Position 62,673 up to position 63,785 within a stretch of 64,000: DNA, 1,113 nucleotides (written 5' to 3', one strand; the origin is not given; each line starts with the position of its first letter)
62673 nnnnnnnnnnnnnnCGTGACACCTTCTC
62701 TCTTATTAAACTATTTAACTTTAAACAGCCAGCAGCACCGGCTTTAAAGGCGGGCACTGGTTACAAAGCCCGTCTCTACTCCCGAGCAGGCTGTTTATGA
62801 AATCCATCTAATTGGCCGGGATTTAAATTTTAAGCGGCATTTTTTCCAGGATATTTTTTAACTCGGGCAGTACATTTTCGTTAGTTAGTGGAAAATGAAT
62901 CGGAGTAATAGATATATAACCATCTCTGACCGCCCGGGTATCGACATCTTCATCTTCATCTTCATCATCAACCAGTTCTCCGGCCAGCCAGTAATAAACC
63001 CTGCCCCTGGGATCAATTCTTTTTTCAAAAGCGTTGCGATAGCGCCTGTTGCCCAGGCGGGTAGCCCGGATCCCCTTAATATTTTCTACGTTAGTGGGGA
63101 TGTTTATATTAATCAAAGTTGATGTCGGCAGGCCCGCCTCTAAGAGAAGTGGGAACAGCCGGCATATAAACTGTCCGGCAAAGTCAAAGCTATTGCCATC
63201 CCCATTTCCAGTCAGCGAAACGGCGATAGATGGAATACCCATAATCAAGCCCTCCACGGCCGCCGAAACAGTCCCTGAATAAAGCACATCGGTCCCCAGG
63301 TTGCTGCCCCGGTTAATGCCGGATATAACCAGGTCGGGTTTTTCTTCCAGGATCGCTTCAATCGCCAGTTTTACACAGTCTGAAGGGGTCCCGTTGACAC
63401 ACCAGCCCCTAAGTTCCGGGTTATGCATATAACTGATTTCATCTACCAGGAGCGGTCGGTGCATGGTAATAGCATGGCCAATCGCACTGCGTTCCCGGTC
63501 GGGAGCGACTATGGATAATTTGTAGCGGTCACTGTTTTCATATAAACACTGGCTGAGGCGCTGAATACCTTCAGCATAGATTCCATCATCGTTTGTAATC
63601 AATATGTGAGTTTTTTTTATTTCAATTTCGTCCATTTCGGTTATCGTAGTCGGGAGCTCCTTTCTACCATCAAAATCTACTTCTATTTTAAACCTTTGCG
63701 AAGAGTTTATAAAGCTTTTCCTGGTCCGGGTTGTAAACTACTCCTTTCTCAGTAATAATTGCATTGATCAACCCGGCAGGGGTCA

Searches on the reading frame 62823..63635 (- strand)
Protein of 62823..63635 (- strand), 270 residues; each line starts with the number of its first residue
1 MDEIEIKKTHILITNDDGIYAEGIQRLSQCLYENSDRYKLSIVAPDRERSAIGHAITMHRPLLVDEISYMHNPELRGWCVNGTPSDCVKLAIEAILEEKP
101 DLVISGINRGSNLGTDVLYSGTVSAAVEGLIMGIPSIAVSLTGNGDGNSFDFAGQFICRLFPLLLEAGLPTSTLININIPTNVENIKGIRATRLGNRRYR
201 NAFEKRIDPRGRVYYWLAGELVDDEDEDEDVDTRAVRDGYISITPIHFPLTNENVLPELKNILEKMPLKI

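Call 3: search_protein_families(library=pfam, proteins=[window:62823-63635:-])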
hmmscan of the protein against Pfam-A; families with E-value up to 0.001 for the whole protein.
window:62823-63635:- (270 aa): 1 family
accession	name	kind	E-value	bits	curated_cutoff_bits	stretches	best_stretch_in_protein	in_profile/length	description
PF01975.23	SurE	-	3.3e-63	213.3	22.1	1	11-200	1-188/189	Survival protein SurE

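Call 4: search_protein_families(library=ncbifam, proteins=[window:62823-63635:-])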
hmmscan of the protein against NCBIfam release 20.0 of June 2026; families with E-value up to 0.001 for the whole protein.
window:62823-63635:- (270 aa): 13 families
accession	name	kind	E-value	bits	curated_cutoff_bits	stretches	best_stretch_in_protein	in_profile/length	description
NF001492.0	PRK00346.2-2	equivalog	1e-94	316.5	271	1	7-261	2-254/261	5'/3'-nucleotidase SurE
NF010545.0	PRK13935.1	equivalog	2.5e-85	285.8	365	1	10-265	2-251/254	stationary phase survival protein SurE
NF001490.0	PRK00346.1-4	equivalog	2.9e-81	272.4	233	1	10-264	2-252/254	5'/3'-nucleotidase SurE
NF001489.0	PRK00346.1-3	equivalog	2.2e-74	250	295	1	10-265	2-247/250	5'/3'-nucleotidase SurE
TIGR00087.1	surE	equivalog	2.9e-71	239.8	135.1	1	10-249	2-250/252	5'/3'-nucleotidase SurE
NF001491.0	PRK00346.2-1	equivalog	5.6e-70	235.6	290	1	8-265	2-264/266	5'/3'-nucleotidase SurE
NF010543.0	PRK13933.1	equivalog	1.1e-66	225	280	1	10-264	2-252/253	stationary phase survival protein SurE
NF010542.0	PRK13932.1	equivalog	1.4e-66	224.4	436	1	5-261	6-256/261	stationary phase survival protein SurE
NF001494.0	PRK00346.2-4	equivalog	4.2e-66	223.1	313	1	10-264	3-258/259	5'/3'-nucleotidase SurE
NF001488.0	PRK00346.1-1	equivalog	8e-61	205.5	396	1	10-265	2-246/253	5'/3'-nucleotidase SurE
NF001493.0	PRK00346.2-3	equivalog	3.3e-53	181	230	1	7-199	3-197/269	5'/3'-nucleotidase SurE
NF010544.0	PRK13934.1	equivalog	4e-44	150.7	325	1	10-251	2-242/266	stationary phase survival protein SurE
NF010541.0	PRK13931.1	equivalog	3.9e-43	147.7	422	1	10-263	2-260/261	5'/3'-nucleotidase SurE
